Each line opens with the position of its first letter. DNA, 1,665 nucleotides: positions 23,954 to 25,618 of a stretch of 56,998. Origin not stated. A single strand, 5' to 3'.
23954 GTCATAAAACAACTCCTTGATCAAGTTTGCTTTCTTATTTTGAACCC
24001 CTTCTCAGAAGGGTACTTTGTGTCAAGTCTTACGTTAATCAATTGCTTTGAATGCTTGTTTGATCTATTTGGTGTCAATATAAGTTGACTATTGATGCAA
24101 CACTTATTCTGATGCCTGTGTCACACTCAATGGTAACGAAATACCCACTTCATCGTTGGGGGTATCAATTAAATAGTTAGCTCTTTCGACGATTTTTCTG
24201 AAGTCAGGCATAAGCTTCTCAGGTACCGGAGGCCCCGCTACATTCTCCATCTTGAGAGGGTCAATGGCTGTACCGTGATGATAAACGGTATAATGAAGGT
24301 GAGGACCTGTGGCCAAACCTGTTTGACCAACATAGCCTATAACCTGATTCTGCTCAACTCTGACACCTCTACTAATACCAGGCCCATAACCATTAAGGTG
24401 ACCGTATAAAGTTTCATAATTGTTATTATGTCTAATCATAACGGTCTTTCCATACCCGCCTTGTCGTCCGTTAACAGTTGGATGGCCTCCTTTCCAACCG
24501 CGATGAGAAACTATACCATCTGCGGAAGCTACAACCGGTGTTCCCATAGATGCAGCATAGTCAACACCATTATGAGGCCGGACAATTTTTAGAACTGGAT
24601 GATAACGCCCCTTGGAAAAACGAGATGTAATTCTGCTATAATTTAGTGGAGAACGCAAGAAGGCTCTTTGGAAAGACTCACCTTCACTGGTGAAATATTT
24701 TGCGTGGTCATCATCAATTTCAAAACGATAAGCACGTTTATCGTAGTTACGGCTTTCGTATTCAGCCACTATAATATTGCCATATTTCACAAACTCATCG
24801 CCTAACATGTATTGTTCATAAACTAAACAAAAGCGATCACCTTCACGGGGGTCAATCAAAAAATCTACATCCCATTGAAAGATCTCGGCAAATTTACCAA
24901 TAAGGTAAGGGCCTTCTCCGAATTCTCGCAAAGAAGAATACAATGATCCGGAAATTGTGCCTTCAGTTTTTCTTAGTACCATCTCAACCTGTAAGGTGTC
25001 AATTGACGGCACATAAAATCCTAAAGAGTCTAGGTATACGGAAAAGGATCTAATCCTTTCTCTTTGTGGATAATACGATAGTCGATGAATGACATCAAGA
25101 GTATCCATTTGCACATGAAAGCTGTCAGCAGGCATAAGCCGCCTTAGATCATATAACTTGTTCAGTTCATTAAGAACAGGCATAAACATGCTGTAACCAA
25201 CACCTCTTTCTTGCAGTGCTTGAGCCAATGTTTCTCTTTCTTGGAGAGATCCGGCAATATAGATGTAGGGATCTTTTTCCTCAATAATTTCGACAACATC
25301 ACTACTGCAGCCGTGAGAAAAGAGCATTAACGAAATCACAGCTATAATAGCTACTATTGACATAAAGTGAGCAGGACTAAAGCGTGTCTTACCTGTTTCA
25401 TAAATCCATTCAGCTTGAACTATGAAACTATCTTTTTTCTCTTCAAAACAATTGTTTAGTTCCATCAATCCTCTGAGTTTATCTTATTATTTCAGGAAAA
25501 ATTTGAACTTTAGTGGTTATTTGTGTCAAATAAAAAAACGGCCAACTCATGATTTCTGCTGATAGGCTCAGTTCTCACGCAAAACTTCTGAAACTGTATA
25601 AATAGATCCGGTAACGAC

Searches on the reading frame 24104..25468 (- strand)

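Call 82: search_protein_families(library=pfam, proteins=[window:24104-25468:-], max_evalue=0.00001)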
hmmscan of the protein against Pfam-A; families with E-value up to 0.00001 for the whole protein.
window:24104-25468:- (454 aa): 2 families
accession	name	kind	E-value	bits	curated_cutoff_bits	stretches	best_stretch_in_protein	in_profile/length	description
PF01551.29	Peptidase_M23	-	5.3e-29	100.7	28.7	1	298-404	2-96/96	Peptidase family M23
PF19425.4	Csd3_N2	-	2.1e-08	34.6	27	1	167-284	8-120/122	Csd3 second domain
